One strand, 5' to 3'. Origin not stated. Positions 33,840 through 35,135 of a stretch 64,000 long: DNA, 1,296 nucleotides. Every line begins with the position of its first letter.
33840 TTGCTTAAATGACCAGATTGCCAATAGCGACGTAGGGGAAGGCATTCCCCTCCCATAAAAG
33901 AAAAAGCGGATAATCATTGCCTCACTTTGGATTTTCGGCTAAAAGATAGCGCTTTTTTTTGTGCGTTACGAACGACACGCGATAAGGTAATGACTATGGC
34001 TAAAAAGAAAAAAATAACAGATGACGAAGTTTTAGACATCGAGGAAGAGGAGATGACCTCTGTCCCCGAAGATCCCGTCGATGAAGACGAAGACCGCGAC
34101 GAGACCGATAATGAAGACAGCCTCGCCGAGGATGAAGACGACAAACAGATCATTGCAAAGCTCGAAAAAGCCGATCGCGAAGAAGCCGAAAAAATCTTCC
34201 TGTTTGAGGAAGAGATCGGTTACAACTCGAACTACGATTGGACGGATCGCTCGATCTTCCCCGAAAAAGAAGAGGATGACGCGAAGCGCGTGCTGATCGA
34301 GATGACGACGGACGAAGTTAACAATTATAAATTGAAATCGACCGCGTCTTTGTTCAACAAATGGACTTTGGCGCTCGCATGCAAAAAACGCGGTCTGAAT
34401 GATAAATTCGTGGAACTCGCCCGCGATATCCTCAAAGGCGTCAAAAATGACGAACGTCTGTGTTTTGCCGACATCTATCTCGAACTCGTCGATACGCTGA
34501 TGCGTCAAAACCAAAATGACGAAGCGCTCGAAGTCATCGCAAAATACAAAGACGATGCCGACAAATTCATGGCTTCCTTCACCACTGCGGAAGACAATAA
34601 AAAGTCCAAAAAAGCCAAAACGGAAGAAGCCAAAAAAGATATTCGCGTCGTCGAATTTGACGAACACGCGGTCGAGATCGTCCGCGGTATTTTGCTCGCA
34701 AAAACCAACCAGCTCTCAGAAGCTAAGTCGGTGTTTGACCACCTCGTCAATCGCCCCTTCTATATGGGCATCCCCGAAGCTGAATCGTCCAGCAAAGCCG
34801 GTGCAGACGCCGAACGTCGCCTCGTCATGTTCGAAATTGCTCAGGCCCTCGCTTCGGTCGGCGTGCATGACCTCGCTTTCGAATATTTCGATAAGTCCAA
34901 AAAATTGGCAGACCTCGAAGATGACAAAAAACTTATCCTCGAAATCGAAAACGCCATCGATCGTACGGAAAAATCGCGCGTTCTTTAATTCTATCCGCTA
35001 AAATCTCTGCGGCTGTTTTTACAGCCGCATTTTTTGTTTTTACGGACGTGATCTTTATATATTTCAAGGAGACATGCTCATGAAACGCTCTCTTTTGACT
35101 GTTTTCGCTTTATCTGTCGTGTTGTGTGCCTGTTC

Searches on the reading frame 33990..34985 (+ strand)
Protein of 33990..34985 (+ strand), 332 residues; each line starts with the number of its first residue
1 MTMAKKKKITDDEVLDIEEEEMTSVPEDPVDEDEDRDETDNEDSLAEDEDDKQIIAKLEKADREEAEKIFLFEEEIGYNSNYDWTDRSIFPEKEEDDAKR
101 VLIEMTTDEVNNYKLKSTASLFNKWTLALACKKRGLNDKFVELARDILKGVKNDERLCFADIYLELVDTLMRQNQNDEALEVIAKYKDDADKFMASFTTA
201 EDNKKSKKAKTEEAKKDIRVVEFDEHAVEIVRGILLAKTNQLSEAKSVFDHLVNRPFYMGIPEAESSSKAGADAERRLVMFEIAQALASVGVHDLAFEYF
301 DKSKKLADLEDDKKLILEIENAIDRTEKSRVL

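Call 24: search_protein_families(library=pfam, proteins=[window:33990-34985:+], max_evalue=0.001)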
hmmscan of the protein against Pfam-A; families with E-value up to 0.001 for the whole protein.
window:33990-34985:+ (332 aa): 2 families
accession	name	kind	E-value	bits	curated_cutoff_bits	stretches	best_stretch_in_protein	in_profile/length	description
PF13428.12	TPR_14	-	0.00012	22.8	23.5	0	161-186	2-27/44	Tetratricopeptide repeat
PF14559.12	TPR_19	-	0.00093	19.9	25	0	159-191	24-56/68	Tetratricopeptide repeat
